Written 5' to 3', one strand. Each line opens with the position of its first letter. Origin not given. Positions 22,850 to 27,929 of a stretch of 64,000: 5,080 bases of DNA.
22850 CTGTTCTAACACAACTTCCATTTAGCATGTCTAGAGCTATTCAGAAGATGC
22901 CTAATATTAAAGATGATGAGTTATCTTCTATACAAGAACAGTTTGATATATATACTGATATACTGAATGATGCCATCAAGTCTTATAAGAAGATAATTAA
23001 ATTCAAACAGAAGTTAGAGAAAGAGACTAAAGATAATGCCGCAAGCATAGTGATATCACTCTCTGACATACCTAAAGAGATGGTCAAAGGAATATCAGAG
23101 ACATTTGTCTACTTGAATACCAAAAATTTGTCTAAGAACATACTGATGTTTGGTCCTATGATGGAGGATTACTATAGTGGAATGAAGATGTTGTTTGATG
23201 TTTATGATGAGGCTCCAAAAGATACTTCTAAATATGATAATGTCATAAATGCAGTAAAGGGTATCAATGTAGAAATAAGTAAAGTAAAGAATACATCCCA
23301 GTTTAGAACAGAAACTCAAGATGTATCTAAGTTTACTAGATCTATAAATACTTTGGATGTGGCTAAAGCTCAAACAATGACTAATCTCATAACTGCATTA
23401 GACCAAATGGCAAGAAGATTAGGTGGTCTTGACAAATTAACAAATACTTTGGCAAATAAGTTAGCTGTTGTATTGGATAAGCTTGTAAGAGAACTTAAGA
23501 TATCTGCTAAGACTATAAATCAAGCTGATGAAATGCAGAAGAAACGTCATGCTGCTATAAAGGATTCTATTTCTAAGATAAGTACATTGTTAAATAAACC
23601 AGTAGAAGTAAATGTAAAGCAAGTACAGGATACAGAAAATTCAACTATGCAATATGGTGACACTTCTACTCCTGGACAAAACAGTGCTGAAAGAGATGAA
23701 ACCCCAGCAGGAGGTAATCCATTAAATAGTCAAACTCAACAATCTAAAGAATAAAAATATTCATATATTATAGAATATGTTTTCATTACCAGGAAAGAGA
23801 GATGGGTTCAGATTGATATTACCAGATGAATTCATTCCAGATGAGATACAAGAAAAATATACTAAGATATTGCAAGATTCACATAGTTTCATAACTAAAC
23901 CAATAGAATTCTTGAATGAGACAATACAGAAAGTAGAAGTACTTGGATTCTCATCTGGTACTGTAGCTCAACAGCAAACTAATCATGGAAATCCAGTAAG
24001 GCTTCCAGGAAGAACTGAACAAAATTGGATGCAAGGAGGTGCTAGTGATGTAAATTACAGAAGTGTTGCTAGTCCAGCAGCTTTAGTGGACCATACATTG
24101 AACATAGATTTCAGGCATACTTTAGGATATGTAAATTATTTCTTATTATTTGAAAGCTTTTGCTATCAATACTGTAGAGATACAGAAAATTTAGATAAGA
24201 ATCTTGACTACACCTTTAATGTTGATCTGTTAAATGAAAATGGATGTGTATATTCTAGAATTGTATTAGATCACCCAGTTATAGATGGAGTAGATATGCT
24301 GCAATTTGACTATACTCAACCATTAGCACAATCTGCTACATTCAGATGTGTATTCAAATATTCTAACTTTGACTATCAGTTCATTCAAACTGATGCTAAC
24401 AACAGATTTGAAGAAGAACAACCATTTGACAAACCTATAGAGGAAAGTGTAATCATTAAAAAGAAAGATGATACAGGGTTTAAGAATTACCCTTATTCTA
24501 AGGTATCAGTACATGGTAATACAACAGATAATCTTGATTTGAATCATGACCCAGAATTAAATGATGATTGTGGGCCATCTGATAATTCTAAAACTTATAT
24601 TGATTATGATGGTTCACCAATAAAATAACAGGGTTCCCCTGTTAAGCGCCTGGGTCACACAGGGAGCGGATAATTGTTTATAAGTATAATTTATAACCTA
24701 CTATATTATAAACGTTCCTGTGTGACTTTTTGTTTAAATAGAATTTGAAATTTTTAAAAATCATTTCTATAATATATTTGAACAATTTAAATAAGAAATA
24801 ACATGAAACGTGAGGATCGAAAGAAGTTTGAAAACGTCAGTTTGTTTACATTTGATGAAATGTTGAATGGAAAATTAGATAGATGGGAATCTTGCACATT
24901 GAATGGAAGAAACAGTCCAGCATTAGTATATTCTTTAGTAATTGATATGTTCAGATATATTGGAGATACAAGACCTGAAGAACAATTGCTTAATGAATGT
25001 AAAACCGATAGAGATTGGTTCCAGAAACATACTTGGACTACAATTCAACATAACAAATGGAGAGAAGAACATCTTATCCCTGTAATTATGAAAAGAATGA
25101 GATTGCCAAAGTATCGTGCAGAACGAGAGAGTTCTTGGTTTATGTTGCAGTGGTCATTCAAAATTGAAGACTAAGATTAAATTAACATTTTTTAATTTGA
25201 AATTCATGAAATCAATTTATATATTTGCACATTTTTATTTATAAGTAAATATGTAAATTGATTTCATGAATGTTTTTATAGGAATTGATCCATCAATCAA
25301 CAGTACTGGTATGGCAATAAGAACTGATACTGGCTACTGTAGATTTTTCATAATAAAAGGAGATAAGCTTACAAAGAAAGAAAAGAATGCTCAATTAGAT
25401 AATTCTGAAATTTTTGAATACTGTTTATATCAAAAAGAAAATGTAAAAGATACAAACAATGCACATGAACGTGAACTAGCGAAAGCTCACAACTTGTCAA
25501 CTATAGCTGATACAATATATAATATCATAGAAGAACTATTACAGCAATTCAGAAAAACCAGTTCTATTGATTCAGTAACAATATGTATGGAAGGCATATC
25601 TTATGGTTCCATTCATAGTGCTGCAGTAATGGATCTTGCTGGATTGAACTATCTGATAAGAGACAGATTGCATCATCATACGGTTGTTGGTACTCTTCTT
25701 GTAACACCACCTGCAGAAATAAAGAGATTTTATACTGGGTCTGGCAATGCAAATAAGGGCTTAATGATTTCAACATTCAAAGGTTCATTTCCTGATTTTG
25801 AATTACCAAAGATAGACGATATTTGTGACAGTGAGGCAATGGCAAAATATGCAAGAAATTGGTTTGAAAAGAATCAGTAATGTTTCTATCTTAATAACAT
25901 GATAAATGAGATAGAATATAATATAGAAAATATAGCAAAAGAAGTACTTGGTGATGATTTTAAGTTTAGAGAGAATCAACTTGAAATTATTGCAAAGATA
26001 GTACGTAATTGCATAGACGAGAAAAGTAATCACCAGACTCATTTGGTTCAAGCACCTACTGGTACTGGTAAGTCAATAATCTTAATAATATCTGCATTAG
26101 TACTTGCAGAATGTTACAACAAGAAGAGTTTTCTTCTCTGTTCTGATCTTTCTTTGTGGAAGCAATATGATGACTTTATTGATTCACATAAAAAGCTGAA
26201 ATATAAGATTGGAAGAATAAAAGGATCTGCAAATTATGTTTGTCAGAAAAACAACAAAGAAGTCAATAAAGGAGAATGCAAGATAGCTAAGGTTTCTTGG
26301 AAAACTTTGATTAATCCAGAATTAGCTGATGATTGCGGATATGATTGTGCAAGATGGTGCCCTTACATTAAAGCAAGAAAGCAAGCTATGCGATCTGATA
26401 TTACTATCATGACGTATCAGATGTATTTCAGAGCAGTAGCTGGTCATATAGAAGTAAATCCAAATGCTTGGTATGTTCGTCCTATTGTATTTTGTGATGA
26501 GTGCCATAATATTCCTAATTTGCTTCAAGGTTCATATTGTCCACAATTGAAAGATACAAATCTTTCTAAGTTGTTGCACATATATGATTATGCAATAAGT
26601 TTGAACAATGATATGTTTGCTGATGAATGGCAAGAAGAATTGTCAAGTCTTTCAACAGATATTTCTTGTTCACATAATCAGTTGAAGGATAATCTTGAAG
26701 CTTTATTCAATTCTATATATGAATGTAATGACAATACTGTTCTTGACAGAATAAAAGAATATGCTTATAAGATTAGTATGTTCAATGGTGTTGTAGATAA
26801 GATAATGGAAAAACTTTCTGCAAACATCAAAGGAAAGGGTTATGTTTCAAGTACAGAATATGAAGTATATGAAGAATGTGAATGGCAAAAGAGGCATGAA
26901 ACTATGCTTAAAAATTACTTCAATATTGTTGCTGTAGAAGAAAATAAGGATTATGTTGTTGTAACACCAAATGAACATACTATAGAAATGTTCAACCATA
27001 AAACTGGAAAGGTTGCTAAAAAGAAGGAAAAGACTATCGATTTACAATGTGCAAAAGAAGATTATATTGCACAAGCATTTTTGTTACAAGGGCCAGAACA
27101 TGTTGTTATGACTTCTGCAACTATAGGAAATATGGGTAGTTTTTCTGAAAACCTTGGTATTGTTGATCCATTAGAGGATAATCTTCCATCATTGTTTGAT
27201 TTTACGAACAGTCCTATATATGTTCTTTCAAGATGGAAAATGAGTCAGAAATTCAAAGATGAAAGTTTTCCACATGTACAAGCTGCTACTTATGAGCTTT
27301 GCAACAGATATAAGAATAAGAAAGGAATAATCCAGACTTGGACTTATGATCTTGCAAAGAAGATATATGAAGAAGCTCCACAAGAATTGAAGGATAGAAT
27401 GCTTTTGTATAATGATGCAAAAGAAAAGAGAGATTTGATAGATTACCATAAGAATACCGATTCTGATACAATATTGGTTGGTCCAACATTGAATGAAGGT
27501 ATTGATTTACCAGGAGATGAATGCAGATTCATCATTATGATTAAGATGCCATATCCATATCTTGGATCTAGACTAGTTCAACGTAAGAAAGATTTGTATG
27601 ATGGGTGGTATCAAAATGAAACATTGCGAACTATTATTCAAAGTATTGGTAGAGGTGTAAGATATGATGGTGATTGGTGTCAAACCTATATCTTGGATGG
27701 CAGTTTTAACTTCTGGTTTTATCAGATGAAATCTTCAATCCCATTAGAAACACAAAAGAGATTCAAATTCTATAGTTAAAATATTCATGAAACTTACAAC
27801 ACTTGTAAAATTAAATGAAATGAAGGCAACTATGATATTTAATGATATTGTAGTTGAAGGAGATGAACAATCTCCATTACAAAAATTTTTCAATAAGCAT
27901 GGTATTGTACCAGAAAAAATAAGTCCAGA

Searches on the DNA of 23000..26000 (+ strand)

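Call 13: search_dna_similar(query=window:23000-26000:+, collection=phages, mode=near, max_rows=15)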
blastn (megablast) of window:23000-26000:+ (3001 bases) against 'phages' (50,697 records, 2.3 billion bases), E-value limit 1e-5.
No match.

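Call 33: search_rna_families(source=window, start=24600, end=24760, threshold=evalue, max_evalue=10, show_alignments=3)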
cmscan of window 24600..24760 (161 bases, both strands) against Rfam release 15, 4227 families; matches with E-value up to 10: 4.
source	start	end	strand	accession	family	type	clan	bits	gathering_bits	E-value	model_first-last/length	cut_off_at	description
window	24654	24726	+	RF03508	mir-970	Gene; miRNA;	-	24.3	53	0.0089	1-74/74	no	mir-970 microRNA precursor family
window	24634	24740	+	RF02625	WsnRNA46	Gene; sRNA;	-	20.8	65.3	0.05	1-151/151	no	Wolbachia sRNA 46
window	24654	24727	-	RF00928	mir-590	Gene; miRNA;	-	20.1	65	0.095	1-86/86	no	mir-590 microRNA precursor family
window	24714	24760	+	RF00458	IRES_Cripavirus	Cis-reg; IRES;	-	13.4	44.5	2.2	1-47/196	3'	Cripavirus internal ribosome entry site (IRES)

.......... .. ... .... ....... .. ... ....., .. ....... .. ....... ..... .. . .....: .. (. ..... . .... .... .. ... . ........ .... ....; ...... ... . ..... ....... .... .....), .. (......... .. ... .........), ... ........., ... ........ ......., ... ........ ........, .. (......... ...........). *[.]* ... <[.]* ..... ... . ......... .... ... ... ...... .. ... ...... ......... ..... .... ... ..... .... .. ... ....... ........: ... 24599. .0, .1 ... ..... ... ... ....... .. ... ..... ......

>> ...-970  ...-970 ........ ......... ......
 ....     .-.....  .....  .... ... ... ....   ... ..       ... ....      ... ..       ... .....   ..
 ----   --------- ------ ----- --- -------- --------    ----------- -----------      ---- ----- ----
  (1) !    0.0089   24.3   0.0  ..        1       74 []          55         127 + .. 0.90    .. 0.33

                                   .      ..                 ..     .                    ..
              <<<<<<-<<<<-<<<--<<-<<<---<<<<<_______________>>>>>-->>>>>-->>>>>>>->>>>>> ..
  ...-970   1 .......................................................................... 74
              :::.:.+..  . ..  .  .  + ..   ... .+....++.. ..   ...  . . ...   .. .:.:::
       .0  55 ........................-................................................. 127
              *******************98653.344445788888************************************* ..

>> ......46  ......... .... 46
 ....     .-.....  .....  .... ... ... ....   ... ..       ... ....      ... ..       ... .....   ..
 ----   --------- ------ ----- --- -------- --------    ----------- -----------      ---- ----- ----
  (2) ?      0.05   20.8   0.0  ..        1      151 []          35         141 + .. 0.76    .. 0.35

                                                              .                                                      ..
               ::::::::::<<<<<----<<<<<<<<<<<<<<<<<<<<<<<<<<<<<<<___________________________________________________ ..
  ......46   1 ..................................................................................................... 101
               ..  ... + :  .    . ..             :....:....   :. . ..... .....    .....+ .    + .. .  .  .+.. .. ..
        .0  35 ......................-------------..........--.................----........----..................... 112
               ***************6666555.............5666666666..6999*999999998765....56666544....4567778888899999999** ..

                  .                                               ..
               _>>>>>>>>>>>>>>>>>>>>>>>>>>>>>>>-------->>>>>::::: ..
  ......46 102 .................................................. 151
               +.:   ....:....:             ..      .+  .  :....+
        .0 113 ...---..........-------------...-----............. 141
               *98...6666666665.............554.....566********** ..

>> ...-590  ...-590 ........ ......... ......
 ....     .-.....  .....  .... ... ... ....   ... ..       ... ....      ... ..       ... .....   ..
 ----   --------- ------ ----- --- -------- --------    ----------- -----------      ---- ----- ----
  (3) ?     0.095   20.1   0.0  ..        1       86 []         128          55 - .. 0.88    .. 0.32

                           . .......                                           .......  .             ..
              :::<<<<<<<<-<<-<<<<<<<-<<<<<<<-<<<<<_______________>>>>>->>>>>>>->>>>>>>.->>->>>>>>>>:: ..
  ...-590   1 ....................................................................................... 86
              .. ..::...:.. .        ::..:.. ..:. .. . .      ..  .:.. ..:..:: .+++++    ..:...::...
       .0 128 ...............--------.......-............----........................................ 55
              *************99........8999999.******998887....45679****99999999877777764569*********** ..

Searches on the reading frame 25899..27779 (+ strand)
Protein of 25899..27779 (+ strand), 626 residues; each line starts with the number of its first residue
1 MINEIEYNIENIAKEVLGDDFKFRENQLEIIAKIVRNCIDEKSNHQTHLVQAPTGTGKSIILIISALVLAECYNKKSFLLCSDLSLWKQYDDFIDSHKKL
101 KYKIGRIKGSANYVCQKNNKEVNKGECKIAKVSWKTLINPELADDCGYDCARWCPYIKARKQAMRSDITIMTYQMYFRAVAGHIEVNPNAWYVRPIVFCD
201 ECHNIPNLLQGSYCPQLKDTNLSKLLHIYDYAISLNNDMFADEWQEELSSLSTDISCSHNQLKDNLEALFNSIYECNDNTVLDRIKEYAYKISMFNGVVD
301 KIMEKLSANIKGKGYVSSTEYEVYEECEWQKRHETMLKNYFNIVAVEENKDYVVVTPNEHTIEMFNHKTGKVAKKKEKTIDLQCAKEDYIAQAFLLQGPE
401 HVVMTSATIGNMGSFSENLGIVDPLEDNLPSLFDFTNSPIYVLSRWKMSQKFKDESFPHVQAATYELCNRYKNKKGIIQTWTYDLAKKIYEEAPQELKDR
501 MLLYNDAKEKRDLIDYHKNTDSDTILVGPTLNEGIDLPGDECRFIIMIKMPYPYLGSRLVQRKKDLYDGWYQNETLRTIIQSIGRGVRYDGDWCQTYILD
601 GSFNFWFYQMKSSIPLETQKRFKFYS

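Call 24: search_protein_families(library=pfam, proteins=[window:25899-27779:+], max_evalue=0.01)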
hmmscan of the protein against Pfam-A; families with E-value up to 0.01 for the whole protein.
window:25899-27779:+ (626 aa): 5 families
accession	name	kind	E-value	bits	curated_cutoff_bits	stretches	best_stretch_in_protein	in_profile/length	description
PF13307.12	Helicase_C_2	-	2.2e-18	67.3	25.3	1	478-604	14-155/170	Helicase C-terminal domain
PF04851.21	ResIII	-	1.2e-09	38.7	22.5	1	21-207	2-139/164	Type III restriction enzyme, res subunit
PF06733.21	DEAD_2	-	4.1e-06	27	21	1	111-221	54-171/172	DEAD_2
PF00270.35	DEAD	-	5.8e-05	23.3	26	1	29-113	6-85/167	DEAD/DEAH box helicase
PF25199.1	nSTAND_NTPase5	-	0.00072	19.8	34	1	27-76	21-71/145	Novel STAND NTPase 5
